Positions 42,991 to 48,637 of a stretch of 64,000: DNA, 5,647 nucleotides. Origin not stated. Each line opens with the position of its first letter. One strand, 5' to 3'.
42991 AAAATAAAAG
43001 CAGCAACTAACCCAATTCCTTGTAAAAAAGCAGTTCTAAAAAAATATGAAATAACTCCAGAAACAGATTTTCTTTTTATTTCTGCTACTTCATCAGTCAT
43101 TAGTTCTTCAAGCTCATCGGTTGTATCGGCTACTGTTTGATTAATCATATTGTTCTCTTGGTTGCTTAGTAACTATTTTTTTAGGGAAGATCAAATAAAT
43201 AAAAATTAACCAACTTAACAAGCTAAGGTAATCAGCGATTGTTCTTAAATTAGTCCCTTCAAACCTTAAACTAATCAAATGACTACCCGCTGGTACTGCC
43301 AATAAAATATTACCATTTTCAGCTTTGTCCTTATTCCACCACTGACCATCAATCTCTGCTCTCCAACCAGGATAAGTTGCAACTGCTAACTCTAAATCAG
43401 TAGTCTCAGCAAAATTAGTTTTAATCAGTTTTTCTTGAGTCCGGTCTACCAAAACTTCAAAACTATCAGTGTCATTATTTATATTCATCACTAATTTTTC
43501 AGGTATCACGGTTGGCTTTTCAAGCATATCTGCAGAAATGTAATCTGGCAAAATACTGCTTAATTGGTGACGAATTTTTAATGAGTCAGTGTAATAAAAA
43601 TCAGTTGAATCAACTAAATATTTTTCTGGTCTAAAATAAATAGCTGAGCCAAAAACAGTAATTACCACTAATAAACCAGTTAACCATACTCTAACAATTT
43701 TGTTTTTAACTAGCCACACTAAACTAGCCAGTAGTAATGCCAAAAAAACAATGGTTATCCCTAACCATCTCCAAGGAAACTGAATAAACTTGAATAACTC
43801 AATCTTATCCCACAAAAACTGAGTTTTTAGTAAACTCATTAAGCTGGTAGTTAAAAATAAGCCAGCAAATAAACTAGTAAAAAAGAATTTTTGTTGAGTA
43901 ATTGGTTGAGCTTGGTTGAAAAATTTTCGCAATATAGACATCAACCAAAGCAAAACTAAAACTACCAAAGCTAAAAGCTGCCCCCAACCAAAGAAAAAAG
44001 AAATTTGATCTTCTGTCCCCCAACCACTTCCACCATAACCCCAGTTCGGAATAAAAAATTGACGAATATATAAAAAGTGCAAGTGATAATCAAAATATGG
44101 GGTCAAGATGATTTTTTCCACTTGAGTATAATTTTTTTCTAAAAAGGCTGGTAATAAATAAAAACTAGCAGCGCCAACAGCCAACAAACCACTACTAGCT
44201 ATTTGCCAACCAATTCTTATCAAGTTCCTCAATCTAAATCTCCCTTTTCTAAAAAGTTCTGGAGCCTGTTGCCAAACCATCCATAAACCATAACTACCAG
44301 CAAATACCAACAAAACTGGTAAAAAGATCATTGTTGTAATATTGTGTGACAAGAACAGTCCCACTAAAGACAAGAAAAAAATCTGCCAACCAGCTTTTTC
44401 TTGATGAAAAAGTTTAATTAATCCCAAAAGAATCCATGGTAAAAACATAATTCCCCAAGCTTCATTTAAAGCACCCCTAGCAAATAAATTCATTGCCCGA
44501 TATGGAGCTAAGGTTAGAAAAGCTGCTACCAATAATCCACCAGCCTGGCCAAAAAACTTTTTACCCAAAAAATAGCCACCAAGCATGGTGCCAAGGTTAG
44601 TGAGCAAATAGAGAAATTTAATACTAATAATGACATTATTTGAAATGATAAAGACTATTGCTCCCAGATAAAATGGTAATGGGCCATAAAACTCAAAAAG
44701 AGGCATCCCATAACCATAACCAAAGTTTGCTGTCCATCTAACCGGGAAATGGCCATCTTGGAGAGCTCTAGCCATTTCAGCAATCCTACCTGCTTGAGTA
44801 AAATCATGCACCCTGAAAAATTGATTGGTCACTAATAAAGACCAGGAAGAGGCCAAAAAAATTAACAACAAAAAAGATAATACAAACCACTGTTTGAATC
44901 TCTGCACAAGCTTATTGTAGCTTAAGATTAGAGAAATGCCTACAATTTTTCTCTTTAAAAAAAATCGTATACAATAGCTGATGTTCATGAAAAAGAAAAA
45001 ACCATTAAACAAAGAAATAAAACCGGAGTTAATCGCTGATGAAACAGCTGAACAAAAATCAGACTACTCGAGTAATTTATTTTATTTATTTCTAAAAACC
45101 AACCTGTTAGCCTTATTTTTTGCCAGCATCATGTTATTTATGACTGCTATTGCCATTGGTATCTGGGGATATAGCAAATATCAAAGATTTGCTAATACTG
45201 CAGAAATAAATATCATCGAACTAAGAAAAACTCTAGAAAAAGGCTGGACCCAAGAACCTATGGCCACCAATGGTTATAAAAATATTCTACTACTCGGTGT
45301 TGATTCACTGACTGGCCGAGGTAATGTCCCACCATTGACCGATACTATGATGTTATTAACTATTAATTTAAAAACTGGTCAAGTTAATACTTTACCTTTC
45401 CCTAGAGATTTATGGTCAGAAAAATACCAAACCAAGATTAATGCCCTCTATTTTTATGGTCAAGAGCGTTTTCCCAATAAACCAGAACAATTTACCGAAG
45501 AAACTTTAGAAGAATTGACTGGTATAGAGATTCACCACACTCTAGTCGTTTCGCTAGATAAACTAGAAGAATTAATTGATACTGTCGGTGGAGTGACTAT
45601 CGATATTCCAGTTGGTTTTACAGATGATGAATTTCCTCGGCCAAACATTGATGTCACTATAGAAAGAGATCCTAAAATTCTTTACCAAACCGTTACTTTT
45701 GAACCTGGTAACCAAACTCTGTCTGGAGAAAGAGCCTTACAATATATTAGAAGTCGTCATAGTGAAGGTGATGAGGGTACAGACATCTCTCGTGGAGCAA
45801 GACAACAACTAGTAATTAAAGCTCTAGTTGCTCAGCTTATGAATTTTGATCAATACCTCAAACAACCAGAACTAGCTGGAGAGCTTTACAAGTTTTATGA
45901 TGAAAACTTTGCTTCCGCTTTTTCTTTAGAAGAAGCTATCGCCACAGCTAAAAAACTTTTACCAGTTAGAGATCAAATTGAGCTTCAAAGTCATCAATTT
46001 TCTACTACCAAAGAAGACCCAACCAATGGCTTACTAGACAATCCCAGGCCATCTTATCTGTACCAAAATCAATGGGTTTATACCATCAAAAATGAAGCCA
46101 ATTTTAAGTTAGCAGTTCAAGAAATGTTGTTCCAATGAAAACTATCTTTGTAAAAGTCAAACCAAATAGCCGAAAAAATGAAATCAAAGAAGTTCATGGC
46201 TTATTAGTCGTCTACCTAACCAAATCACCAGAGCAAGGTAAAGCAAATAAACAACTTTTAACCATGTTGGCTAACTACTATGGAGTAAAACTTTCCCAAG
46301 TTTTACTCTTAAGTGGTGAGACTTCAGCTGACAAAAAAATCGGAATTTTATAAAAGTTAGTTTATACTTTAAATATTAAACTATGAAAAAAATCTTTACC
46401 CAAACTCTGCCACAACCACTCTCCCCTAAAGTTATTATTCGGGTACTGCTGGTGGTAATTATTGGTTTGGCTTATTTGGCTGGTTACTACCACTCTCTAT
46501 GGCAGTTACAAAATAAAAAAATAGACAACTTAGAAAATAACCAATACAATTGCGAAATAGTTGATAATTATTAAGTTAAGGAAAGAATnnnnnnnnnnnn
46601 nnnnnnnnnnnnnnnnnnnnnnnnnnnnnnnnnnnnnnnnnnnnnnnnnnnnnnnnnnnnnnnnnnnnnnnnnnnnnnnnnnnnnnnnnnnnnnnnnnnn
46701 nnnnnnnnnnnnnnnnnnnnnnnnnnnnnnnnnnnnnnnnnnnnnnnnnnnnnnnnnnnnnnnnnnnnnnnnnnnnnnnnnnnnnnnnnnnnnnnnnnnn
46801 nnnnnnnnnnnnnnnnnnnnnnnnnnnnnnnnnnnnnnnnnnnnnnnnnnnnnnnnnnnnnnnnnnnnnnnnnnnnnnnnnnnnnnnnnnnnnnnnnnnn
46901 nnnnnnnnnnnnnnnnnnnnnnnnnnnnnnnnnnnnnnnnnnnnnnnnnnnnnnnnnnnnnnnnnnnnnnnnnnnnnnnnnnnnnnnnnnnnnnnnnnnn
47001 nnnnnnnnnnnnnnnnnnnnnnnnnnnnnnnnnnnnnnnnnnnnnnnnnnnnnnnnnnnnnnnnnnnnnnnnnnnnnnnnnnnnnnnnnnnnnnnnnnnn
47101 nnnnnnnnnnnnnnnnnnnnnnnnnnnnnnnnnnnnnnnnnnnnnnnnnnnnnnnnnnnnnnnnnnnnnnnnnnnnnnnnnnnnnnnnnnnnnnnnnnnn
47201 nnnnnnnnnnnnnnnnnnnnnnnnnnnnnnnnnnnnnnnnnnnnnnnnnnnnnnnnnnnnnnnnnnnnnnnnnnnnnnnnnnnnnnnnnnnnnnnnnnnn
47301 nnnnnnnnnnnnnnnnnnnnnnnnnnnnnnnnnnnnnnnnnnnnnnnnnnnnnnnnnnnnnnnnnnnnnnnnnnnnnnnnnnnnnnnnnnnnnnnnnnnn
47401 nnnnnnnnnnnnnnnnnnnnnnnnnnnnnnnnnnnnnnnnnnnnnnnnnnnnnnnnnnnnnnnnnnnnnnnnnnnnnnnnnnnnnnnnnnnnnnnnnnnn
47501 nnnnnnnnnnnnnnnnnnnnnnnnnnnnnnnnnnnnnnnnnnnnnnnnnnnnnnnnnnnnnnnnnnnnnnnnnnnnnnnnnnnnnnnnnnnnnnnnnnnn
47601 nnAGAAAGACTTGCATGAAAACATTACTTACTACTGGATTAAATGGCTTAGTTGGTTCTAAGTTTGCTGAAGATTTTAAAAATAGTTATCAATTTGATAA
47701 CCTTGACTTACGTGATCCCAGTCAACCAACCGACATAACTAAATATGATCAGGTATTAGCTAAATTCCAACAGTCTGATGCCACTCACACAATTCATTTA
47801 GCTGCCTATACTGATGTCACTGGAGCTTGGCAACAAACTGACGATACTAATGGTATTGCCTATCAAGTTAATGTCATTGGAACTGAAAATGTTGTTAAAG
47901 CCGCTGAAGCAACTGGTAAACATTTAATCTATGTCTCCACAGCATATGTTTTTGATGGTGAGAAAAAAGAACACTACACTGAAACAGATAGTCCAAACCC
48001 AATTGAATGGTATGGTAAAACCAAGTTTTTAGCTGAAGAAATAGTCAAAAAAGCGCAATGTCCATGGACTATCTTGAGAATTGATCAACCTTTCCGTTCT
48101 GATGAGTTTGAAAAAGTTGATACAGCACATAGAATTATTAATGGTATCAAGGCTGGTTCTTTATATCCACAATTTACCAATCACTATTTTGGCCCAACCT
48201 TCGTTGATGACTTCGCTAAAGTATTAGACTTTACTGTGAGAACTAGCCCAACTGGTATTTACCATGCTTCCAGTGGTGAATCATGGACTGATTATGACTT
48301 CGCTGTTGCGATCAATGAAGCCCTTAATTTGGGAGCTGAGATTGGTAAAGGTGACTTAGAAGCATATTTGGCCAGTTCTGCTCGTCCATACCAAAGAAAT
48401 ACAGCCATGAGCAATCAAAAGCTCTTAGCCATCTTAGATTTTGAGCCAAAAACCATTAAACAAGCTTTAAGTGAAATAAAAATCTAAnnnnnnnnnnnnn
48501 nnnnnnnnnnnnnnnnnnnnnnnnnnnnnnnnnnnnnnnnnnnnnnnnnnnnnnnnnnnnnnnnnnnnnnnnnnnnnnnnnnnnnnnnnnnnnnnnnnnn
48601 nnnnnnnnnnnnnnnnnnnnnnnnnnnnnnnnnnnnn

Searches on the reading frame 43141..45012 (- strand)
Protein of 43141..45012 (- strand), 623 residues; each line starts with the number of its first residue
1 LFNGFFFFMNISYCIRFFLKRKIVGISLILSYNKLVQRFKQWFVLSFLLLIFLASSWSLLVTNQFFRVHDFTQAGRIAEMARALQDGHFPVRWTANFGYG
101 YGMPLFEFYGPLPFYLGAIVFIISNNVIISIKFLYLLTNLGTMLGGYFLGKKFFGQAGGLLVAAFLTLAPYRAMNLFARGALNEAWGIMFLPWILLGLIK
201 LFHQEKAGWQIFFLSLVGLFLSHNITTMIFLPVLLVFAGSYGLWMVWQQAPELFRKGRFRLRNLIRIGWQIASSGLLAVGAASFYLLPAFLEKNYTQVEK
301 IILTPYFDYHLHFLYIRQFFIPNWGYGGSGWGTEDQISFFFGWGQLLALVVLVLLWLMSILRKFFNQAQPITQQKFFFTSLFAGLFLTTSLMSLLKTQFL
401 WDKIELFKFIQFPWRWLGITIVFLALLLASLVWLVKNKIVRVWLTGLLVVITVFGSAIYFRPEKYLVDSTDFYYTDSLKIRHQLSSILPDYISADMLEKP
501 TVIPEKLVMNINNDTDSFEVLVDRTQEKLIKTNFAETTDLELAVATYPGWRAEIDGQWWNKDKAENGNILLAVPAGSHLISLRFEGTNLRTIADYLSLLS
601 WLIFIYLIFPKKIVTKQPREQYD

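Call 7: search_protein_families(library=pfam, proteins=[window:43141-45012:-], max_evalue=0.01)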
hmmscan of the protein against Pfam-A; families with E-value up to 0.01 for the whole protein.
window:43141-45012:- (623 aa): 2 families
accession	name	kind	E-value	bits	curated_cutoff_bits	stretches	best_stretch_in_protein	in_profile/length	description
PF13231.12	PMT_2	-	0.00049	20.8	26.1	1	111-238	4-129/160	Dolichyl-phosphate-mannose-protein mannosyltransferase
PF10131.15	PTPS_related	-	0.0012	17.9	26.4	1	106-465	1-312/621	6-pyruvoyl-tetrahydropterin synthase related domain; membrane protein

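Call 79: search_protein_families(library=pfam, max_evalue=1, proteins=[window:43141-45012:-])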
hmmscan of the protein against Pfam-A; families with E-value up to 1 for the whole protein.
window:43141-45012:- (623 aa): 3 families
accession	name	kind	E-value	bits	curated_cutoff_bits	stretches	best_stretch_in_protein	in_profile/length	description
PF13231.12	PMT_2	-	0.00049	20.8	26.1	1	111-238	4-129/160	Dolichyl-phosphate-mannose-protein mannosyltransferase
PF10131.15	PTPS_related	-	0.0012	17.9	26.4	1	106-465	1-312/621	6-pyruvoyl-tetrahydropterin synthase related domain; membrane protein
PF09586.16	YfhO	-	0.034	12.9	28.5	1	535-584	774-823/835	Bacterial membrane protein YfhO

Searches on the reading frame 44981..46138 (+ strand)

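Call 7: search_protein_families(library=pfam, proteins=[window:44981-46138:+], max_evalue=0.01)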
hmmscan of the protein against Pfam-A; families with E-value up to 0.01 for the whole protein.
window:44981-46138:+ (385 aa): 1 family
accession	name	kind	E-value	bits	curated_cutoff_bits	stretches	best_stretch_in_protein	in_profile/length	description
PF03816.19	LytR_cpsA_psr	-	4.7e-31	108.4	24.6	1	120-286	2-148/150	LytR_cpsA_psr family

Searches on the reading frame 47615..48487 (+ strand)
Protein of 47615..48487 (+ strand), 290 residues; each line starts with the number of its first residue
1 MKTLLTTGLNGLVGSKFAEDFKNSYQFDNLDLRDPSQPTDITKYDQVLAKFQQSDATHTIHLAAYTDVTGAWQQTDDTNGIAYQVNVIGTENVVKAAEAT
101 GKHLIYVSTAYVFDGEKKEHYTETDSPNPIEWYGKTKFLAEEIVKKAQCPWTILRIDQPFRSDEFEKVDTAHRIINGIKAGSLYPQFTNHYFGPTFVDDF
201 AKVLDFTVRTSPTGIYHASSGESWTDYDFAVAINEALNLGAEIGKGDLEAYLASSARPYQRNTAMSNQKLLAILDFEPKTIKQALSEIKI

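Call 83: search_protein_families(library=pfam, max_evalue=0.001, proteins=[window:47615-48487:+])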
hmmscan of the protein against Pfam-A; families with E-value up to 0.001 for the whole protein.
window:47615-48487:+ (290 aa): 7 families
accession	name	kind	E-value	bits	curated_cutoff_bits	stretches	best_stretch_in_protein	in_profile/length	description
PF04321.23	RmlD_sub_bind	-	3.4e-46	158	27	1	3-287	2-280/287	RmlD substrate binding domain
PF01370.27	Epimerase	-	2.7e-16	60.2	20.9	1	5-157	2-170/240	NAD dependent epimerase/dehydratase family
PF01073.25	3Beta_HSD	-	8.2e-12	45.2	22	1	27-147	41-160/280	3-beta hydroxysteroid dehydrogenase/isomerase family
PF07993.18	NAD_binding_4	-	2.2e-10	40.6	20.1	1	57-158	90-206/258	Male sterility protein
PF16363.11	GDP_Man_Dehyd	-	3.3e-10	40.4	27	1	39-148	59-168/332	GDP-mannose 4,6 dehydratase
PF13460.12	NAD_binding_10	-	2.5e-06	28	27.2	1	41-156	48-143/184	NAD(P)H-binding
PF02719.21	Polysacc_synt_2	-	6.8e-06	25.9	20.2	1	38-147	60-152/293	Polysaccharide biosynthesis protein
